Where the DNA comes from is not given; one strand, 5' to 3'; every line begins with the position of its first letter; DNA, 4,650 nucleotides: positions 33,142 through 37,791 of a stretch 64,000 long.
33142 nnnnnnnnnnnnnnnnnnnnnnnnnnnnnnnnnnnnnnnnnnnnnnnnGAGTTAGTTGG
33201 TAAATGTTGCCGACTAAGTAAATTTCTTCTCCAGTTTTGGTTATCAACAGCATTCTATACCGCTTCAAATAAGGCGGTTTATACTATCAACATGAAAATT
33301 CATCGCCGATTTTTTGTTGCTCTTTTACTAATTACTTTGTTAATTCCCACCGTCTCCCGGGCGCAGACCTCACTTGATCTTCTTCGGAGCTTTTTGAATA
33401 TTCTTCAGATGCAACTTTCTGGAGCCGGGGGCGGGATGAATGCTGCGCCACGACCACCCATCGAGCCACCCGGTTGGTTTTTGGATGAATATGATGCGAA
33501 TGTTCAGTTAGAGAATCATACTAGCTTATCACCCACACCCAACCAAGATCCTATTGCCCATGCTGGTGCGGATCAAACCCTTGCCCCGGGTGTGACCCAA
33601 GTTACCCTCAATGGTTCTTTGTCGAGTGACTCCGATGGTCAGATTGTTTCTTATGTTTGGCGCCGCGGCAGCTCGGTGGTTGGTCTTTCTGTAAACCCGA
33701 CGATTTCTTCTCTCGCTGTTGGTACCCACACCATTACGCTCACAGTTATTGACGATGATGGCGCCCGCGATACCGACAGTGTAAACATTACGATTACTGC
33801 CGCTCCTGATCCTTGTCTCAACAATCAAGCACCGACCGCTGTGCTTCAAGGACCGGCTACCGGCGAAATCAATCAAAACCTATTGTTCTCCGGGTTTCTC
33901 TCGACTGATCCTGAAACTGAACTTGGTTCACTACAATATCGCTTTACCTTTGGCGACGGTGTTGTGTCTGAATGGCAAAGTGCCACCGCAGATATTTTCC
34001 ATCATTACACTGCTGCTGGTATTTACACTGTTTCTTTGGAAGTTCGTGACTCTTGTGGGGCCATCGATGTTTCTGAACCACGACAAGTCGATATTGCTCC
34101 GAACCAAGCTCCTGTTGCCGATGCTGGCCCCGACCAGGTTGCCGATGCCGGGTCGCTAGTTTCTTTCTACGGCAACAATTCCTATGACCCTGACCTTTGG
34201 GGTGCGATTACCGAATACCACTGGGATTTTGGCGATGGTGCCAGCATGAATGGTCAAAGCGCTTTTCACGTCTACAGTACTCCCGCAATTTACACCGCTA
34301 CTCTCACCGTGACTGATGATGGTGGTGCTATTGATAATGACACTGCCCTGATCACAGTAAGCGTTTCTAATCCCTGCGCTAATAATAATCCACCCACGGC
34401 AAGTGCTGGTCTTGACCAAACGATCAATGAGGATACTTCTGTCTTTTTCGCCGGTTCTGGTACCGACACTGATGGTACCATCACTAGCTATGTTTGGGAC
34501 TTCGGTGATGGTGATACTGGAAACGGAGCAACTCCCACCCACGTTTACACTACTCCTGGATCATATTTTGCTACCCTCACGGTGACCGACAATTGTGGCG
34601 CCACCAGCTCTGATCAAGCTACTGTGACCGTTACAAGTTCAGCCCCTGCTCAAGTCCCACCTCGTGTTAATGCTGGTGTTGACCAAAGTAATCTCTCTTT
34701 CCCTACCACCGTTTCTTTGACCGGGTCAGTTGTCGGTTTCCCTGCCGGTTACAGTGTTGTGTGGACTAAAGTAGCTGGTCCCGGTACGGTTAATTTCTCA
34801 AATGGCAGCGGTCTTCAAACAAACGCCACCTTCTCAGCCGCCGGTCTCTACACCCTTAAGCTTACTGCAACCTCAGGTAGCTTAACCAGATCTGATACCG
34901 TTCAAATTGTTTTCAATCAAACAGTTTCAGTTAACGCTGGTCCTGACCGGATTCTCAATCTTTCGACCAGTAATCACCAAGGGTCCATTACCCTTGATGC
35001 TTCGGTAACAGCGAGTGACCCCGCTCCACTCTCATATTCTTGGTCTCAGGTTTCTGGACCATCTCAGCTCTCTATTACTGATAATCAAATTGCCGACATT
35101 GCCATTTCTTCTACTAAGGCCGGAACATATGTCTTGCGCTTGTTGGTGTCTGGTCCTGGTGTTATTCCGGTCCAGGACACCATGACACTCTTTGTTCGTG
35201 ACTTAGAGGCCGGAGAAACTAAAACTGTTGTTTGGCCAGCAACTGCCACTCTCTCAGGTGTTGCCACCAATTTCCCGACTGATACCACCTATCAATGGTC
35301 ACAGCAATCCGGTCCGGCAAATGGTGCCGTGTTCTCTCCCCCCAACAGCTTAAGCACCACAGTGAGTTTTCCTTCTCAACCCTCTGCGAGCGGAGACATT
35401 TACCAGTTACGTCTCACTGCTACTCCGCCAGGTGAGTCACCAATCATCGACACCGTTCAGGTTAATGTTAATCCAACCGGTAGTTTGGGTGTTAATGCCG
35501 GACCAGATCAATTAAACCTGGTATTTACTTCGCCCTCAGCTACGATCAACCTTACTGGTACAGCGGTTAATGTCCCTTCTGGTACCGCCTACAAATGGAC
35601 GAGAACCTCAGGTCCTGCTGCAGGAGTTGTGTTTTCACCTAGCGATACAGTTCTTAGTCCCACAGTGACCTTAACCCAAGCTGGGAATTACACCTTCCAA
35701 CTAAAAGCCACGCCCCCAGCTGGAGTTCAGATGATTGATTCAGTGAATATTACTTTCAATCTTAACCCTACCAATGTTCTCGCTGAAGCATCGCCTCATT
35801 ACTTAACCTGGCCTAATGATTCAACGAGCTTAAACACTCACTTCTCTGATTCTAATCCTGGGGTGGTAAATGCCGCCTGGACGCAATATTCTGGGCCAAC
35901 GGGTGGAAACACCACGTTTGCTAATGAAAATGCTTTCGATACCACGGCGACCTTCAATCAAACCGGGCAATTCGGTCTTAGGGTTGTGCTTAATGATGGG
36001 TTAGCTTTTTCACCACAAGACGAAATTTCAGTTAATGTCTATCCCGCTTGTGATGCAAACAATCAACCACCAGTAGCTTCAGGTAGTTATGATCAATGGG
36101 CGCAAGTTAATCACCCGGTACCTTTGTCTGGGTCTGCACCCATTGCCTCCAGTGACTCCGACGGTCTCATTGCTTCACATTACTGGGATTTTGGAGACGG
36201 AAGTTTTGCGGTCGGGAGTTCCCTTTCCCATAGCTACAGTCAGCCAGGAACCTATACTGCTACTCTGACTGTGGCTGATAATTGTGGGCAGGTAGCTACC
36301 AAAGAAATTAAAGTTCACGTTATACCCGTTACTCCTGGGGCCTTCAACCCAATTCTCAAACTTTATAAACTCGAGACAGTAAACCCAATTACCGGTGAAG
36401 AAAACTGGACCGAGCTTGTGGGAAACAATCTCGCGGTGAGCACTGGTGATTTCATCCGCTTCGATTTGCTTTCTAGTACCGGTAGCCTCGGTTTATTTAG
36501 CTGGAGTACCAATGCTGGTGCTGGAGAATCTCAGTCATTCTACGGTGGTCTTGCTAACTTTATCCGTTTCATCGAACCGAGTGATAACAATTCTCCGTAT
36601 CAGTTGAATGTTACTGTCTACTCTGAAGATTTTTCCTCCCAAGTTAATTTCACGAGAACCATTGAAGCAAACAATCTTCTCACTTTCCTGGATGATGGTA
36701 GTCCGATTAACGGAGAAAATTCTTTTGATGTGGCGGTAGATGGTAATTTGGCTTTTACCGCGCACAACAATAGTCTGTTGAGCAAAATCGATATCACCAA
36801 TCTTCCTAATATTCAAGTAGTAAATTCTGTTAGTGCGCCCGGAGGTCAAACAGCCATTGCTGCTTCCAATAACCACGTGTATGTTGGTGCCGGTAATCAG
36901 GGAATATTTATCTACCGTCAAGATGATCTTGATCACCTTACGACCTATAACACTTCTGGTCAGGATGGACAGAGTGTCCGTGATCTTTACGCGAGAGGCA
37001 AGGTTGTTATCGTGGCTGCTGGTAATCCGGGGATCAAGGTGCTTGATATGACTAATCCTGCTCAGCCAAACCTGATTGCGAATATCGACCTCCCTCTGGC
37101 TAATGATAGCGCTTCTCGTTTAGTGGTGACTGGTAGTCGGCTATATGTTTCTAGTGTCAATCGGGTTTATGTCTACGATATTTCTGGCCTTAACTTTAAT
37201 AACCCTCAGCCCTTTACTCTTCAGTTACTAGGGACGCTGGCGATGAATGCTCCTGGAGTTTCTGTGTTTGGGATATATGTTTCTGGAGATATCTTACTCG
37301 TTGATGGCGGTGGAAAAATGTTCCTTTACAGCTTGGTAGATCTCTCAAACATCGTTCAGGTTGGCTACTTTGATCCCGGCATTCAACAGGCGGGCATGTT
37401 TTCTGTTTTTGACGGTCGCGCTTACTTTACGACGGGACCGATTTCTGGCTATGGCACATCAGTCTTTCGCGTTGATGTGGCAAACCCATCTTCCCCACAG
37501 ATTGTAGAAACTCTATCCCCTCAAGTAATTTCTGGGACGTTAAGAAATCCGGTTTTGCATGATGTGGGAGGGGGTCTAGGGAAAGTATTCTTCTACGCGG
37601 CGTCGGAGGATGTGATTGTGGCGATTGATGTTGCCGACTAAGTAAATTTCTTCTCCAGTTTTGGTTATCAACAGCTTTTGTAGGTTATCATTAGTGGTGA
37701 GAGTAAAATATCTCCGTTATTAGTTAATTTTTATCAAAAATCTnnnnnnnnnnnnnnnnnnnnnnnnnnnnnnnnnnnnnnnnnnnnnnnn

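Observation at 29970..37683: Tandem duplicated giant PKD + LVIVD-repeat surface protein genes with duplicated flanks and patches of near-identical DNA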

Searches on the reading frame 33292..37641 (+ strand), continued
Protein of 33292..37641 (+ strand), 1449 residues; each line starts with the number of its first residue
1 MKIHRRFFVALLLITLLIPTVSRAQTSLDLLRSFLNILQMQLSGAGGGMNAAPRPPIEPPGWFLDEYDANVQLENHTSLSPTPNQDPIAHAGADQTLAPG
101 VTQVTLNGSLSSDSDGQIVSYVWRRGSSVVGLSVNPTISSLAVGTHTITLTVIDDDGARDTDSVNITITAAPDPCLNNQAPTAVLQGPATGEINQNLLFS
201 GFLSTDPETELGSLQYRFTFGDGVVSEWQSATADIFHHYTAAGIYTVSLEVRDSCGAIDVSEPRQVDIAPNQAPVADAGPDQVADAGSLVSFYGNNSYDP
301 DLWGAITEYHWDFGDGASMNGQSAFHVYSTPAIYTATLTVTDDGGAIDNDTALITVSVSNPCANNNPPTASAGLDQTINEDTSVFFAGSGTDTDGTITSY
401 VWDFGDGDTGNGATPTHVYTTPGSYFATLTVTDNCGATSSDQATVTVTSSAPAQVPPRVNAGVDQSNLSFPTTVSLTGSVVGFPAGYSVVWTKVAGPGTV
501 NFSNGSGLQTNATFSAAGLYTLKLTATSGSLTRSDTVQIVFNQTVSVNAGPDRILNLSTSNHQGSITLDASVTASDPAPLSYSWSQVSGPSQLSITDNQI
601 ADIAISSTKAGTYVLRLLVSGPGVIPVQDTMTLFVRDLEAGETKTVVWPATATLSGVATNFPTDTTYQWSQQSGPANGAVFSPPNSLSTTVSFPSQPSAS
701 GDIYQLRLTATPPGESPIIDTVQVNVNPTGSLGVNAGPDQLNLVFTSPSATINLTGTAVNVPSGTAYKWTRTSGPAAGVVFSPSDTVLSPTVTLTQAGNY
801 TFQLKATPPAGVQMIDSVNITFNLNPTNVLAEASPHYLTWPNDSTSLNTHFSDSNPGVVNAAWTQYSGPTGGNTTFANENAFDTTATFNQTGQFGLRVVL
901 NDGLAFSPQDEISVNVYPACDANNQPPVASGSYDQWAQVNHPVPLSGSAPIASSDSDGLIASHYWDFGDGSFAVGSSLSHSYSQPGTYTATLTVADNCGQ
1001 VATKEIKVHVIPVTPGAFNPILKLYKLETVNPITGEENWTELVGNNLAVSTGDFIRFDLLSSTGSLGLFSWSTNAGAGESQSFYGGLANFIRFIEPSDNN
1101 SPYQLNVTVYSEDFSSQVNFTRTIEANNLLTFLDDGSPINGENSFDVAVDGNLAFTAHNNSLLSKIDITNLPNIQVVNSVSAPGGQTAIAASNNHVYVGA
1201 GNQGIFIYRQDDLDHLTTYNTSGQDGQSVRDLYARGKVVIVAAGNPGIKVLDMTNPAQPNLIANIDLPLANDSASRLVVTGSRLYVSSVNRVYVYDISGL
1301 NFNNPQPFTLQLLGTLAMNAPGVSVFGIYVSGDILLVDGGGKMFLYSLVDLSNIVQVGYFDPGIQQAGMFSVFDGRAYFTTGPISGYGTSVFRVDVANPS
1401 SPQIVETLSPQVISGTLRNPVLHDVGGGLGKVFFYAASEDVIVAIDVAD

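Call 59: find_encoding_contigs(protein=P0057, flank=10000, max_places=6)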
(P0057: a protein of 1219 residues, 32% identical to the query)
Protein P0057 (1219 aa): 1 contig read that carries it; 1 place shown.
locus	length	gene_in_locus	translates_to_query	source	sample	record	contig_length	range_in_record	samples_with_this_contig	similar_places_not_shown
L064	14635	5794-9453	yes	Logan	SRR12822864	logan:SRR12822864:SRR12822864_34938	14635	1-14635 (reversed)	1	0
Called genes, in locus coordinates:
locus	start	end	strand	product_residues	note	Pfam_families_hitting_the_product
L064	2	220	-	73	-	?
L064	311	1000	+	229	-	PF03853:YjeF_N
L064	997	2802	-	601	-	PF00801:PKD, PF18911:PKD_4, PF13229:Beta_helix (faint)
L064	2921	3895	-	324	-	PF01476:LysM (weak), PF03734:YkuD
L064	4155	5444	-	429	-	PF00801:PKD, PF18911:PKD_4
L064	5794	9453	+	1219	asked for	PF18911:PKD_4, PF00801:PKD, PF00801:PKD, PF18911:PKD_4, PF22352:K319L-like_PKD, PF00801:PKD, PF18911:PKD_4, PF00801:PKD, +11 more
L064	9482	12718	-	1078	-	PF00133:tRNA-synt_1, PF09334:tRNA-synt_1g (weak), PF08264:Anticodon_1, PF19302:DUF5915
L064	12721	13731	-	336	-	PF01408:GFO_IDH_MocA, PF22725:GFO_IDH_MocA_C3, PF02894:GFO_IDH_MocA_C (weak)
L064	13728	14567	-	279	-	PF21711:DCTN5 (faint), PF25084:LbH_EIF2B (faint), PF00132:Hexapep, PF25087:GMPPB_C (weak), PF13720:Acetyltransf_11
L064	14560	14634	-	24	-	?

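Call 63: find_encoding_contigs(protein=P0100, flank=10000, max_places=6)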
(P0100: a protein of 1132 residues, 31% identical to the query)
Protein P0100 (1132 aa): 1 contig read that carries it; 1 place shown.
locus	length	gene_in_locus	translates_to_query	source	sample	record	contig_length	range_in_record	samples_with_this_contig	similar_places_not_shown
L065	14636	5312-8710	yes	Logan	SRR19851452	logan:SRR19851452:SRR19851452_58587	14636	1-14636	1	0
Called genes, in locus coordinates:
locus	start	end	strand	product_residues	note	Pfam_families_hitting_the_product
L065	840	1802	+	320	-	PF01471:PG_binding_1, PF03734:YkuD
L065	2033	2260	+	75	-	-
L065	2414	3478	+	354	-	PF04338:DUF481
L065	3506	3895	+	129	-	PF01741:MscL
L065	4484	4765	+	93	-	-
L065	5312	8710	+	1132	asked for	PF00801:PKD, PF18911:PKD_4, PF00801:PKD, PF18911:PKD_4, PF22352:K319L-like_PKD, PF00801:PKD, PF18911:PKD_4, PF00801:PKD, +14 more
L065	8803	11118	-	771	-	PF07610:DUF1573, PF22544:HYDIN_VesB_CFA65-like_Ig, PF00578:AhpC-TSA, PF08534:Redoxin, PF00085:Thioredoxin (weak), PF13905:Thioredoxin_8 (weak), PF00578:AhpC-TSA, PF08534:Redoxin, +4 more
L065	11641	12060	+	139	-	PF04608:PgpA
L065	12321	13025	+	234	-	PF07638:Sigma70_ECF (weak), PF04542:Sigma70_r2 (weak), PF08281:Sigma70_r4_2, PF04545:Sigma70_r4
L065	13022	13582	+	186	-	-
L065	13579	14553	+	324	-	PF03958:Secretin_N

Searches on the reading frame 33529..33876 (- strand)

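Call 79: search_protein_families(library=pfam, proteins=[window:33529-33876:-], max_evalue=0.1)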
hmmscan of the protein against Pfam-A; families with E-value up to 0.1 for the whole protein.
window:33529-33876:- (115 aa): 1 family
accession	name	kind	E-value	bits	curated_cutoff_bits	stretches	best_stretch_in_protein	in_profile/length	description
PF00424.23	REV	-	0.053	14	22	1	43-69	25-51/94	REV protein (anti-repression trans-activator protein)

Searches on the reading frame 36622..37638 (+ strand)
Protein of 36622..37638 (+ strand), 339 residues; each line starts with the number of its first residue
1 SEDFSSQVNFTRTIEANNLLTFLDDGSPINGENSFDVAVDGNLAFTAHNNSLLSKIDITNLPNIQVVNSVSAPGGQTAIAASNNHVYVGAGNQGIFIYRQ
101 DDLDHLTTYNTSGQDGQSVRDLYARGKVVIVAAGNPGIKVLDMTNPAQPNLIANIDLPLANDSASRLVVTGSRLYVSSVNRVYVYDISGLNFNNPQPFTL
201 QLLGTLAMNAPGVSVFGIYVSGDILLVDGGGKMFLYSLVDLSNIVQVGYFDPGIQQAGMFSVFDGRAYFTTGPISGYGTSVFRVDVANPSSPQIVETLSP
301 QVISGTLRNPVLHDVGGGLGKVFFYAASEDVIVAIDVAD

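Call 45: search_protein_families(library=pfam, proteins=[window:36622-37638:+], max_evalue=1)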
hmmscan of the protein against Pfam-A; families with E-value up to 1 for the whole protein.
window:36622-37638:+ (339 aa): 7 families
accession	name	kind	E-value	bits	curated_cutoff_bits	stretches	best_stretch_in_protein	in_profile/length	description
PF08309.17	LVIVD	-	8.6e-07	28.7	20.2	2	118-155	3-40/42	LVIVD repeat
PF09826.15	Beta_propel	-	0.039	13.2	22.4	0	171-299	21-110/495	Beta propeller domain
PF25171.1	Beta-prop_WDR36-Utp21_1st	-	0.045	13.6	80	1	71-155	25-101/266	WDR36/Utp21 first beta-propeller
PF16819.11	DUF5074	-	0.054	13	27.2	1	68-168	93-188/353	Domain of unknown function (DUF5074)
PF24817.1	WD40_WDHD1_1st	-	0.056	13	109.9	1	32-146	47-160/291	WDHD1 first WD40 domain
PF23414.1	Beta-prop_EML_2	-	0.13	12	90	1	69-145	37-112/266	Echinoderm microtubule-associated protein second beta-propeller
PF23756.1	Beta-prop_HPS5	-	0.16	11.6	34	0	76-151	22-98/328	HPS5 beta propeller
